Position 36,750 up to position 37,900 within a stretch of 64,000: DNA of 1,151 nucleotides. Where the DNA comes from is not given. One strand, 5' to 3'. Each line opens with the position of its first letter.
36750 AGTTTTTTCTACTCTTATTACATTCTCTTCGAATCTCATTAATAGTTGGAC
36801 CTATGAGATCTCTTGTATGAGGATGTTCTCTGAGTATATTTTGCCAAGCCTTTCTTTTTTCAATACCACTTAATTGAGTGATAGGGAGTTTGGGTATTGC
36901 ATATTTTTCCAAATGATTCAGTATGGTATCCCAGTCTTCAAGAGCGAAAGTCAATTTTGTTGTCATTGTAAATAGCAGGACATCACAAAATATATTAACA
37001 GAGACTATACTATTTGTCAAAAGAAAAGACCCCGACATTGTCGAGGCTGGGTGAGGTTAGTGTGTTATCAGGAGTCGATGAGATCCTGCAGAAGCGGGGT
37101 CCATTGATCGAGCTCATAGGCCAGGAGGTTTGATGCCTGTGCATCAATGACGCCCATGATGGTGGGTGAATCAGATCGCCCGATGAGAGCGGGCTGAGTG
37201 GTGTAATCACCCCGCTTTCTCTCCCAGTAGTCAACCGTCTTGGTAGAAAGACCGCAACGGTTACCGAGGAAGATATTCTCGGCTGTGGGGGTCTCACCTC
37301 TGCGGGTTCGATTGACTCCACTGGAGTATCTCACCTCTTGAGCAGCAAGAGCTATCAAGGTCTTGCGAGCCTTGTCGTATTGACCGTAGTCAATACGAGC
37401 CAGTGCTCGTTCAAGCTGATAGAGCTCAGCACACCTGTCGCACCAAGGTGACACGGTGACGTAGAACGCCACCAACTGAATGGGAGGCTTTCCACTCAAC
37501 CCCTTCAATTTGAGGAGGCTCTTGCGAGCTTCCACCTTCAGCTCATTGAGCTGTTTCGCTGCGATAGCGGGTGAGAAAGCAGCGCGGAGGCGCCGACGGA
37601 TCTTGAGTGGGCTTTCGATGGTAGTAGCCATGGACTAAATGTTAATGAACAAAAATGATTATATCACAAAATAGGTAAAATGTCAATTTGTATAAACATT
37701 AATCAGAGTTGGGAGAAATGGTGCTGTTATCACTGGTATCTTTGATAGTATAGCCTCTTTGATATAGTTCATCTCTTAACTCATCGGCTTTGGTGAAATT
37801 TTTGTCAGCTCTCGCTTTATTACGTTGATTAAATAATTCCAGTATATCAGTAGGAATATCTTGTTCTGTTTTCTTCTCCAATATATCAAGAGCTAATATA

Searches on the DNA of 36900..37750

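Call 74: search_rna_families(source=window, start=36900, end=37750, threshold=evalue, max_evalue=1)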
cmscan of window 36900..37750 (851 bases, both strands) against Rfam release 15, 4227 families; matches with E-value up to 1: 3.
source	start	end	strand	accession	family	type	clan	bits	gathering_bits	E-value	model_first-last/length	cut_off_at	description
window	37217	37273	-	RF03262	mir-1181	Gene; miRNA;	-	19.8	95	0.89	1-81/81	no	mir-1181 microRNA precursor family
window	36935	36972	-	RF00273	SNORD59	Gene; snRNA; snoRNA; CD-box;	CL00065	19.1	45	0.62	1-73/73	no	Small nucleolar RNA SNORD59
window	37701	37719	-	RF01123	sR35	Gene; snRNA; snoRNA; CD-box;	-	17.9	60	0.073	39-57/57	no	Small nucleolar RNA sR35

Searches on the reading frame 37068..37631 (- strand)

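Call 48: search_protein_families(library=ncbifam, proteins=[window:37068-37631:-], max_evalue=1)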
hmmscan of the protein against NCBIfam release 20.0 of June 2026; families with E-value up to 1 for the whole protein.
window:37068-37631:- (187 aa): 0 families

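Call 49: search_protein_families(library=phrogs, proteins=[window:37068-37631:-], max_evalue=1)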
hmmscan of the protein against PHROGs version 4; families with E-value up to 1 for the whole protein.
window:37068-37631:- (187 aa): 1 family
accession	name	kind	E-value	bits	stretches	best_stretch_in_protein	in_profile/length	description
phrog_16324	-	unknown function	0.01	17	1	77-103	22-48/61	-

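Call 50: search_protein_families(library=padloc, proteins=[window:37068-37631:-], max_evalue=1)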
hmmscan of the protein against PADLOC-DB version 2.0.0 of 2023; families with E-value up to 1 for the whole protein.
window:37068-37631:- (187 aa): 0 families

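Call 75: search_protein_families(library=pfam, proteins=[window:37068-37631:-], max_evalue=0.1)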
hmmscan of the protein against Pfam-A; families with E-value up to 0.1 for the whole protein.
window:37068-37631:- (187 aa): 0 families
